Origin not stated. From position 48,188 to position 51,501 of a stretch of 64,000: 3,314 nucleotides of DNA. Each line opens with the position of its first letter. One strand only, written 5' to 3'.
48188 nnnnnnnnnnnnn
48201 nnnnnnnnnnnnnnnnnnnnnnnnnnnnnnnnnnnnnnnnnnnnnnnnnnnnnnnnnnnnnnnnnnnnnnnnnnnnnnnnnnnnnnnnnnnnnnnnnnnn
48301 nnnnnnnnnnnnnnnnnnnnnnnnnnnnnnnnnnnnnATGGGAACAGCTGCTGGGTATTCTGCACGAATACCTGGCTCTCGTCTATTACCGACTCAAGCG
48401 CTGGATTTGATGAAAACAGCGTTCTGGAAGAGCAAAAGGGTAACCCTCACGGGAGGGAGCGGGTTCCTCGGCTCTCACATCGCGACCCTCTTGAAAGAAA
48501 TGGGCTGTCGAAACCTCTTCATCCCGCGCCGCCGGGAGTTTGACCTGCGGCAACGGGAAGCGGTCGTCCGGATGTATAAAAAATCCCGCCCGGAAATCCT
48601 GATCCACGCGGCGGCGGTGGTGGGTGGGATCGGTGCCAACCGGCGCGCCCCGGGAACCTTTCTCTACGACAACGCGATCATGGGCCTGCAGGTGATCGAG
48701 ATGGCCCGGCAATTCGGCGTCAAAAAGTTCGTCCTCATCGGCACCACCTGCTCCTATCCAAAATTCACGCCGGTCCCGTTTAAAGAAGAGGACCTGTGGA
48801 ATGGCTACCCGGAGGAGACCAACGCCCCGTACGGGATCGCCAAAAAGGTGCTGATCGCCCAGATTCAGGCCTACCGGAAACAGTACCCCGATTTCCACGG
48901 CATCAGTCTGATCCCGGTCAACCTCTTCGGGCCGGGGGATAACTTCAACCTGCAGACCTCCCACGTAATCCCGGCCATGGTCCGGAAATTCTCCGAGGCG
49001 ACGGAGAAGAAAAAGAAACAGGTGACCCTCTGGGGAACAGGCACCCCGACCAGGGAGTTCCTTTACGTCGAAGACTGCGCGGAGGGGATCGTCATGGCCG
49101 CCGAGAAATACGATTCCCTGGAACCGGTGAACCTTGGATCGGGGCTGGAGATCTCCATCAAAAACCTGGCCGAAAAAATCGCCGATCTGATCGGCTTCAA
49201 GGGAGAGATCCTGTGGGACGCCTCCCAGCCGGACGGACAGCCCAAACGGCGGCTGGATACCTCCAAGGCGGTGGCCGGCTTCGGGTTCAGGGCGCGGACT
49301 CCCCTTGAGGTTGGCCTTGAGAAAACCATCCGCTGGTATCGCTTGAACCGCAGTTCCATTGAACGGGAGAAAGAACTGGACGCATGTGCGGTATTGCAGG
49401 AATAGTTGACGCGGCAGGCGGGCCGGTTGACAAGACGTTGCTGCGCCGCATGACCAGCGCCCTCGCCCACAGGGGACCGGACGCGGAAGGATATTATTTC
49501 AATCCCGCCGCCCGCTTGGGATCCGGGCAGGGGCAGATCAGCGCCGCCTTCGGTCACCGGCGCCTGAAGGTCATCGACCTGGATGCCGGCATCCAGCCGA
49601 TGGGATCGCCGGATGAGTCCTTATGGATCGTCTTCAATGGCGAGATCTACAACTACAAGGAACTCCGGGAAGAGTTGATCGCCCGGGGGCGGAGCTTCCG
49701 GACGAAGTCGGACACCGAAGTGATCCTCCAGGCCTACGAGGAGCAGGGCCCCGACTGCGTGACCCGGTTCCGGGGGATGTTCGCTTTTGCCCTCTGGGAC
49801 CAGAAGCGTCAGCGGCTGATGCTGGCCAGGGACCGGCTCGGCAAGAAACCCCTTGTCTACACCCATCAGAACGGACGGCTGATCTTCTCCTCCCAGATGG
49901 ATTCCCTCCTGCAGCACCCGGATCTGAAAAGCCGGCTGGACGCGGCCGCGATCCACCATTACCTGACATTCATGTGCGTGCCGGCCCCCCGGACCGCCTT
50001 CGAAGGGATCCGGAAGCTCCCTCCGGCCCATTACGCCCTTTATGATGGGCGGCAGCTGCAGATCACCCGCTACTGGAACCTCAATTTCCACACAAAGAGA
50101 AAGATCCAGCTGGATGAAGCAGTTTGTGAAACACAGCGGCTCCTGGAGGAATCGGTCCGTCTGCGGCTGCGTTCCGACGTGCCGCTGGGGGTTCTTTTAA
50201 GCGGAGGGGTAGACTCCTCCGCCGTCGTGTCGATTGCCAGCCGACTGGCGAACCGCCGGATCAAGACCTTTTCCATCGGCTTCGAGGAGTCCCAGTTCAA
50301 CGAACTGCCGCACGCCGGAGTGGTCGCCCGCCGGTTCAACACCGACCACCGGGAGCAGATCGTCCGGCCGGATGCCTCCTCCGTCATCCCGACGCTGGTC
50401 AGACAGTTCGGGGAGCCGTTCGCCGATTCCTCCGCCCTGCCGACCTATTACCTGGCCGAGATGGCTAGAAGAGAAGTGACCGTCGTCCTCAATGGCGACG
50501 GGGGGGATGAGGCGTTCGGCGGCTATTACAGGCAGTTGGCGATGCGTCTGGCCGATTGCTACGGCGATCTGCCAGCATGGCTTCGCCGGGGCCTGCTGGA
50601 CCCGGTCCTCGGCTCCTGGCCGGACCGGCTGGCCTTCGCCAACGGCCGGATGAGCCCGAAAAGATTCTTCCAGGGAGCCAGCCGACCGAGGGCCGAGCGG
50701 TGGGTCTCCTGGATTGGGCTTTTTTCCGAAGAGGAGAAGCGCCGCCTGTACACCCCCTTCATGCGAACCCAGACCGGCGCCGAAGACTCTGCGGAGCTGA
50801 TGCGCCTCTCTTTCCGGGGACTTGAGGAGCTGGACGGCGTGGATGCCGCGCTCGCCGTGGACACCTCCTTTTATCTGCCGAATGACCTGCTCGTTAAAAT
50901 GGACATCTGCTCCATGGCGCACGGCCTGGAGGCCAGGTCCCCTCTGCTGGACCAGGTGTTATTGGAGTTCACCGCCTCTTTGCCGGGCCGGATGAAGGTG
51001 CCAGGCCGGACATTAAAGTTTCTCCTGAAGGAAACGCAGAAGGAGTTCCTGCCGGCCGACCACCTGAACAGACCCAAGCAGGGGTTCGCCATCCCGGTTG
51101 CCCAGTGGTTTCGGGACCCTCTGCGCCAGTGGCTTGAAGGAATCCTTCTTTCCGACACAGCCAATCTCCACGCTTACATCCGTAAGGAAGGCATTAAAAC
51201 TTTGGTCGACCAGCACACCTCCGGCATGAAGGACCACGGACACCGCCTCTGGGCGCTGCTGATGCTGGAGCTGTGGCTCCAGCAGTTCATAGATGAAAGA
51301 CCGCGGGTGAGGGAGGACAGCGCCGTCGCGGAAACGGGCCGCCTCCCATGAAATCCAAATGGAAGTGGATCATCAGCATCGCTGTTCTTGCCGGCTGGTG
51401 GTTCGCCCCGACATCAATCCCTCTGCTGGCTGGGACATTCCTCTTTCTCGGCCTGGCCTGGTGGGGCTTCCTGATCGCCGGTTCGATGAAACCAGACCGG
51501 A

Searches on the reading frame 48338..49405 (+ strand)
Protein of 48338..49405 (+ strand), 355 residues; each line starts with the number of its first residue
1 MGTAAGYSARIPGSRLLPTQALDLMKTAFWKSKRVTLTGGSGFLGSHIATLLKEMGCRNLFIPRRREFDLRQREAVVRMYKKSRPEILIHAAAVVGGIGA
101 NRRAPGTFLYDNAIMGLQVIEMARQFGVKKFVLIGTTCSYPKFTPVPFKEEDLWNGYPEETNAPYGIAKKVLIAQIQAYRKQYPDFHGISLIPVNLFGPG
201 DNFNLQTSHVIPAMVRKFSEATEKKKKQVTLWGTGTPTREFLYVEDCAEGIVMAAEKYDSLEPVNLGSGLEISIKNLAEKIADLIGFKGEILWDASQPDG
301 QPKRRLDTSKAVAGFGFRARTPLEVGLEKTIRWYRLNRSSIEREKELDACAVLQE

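Call 56: search_protein_families(library=pfam, proteins=[window:48338-49405:+], max_evalue=0.00001)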
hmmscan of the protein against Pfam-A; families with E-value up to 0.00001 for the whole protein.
window:48338-49405:+ (355 aa): 4 families
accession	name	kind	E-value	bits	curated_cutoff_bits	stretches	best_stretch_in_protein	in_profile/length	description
PF01370.27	Epimerase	-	1.6e-56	191.9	20.9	1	35-267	1-240/240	NAD dependent epimerase/dehydratase family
PF16363.11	GDP_Man_Dehyd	-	2.8e-21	76.8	27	1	67-296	58-275/332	GDP-mannose 4,6 dehydratase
PF02719.21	Polysacc_synt_2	-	1.8e-07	31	20.2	0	69-136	62-128/293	Polysaccharide biosynthesis protein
PF04321.23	RmlD_sub_bind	-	6.6e-07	29.1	27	1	34-94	2-61/287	RmlD substrate binding domain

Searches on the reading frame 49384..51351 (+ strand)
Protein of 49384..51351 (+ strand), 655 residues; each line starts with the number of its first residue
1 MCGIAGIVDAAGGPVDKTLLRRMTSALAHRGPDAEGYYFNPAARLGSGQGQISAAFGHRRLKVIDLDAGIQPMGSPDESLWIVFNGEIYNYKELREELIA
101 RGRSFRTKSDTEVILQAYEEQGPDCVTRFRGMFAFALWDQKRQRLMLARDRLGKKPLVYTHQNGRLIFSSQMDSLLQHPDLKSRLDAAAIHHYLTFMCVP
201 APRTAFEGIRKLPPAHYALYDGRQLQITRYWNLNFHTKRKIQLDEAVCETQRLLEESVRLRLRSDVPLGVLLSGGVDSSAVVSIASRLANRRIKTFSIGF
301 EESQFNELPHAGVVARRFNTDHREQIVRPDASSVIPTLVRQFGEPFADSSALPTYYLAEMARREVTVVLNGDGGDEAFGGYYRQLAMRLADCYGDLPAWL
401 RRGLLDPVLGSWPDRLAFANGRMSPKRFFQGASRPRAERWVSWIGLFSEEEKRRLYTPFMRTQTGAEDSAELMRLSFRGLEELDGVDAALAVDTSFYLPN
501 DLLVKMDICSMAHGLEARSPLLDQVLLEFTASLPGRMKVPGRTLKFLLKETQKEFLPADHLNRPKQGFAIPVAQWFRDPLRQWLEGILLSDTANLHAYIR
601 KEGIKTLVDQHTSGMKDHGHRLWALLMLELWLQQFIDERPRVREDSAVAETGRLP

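Call 56: search_protein_families(library=pfam, proteins=[window:49384-51351:+], max_evalue=0.00001)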
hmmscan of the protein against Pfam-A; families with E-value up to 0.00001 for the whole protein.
window:49384-51351:+ (655 aa): 3 families
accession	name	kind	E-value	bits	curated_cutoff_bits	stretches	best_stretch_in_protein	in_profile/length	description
PF00733.27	Asn_synthase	-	5.9e-94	316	21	1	251-633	3-354/354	Asparagine synthase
PF13537.11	GATase_7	-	1.5e-48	164.3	25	1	58-176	1-122/123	Glutamine amidotransferase domain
PF13522.11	GATase_6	-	1e-44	152.1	27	1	53-170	11-129/130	Glutamine amidotransferase domain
